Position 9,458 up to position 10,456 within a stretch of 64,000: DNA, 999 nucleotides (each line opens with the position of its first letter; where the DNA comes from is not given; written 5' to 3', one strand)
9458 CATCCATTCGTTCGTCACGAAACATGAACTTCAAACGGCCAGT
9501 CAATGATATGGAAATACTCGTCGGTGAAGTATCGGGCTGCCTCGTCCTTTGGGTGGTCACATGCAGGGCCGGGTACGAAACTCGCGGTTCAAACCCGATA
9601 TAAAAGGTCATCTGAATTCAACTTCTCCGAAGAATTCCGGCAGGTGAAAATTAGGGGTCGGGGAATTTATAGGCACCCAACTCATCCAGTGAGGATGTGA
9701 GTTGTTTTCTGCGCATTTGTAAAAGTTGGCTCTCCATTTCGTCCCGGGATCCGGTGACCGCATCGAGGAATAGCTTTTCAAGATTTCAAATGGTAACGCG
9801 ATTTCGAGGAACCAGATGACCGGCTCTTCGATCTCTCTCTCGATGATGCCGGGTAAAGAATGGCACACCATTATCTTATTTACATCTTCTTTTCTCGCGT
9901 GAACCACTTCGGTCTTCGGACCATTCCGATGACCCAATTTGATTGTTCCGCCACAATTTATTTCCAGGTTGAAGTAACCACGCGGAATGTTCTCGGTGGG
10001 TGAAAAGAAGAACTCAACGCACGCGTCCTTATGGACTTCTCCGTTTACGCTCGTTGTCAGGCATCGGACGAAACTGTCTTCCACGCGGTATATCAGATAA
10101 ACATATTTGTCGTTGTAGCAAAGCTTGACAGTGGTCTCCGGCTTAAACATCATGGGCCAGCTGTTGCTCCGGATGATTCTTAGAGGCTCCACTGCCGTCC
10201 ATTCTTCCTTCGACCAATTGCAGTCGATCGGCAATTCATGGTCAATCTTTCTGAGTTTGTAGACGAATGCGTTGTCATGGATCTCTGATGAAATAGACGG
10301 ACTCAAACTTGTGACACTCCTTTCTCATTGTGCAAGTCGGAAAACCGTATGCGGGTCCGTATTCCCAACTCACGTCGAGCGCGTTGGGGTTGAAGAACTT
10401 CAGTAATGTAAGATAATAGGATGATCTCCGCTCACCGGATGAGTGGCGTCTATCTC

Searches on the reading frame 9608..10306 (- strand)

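Call 89: search_protein_families(library=pfam, proteins=[window:9608-10306:-], max_evalue=0.001)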
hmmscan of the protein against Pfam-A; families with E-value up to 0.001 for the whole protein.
window:9608-10306:- (232 aa): 2 families
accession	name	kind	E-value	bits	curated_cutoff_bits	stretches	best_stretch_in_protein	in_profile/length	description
PF16011.10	CBM9_2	-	9.2e-38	130.4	25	1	50-231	22-199/199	Carbohydrate-binding family 9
PF06452.16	CBM9_1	-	0.00017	22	23.4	1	28-111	6-82/185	Carbohydrate family 9 binding domain-like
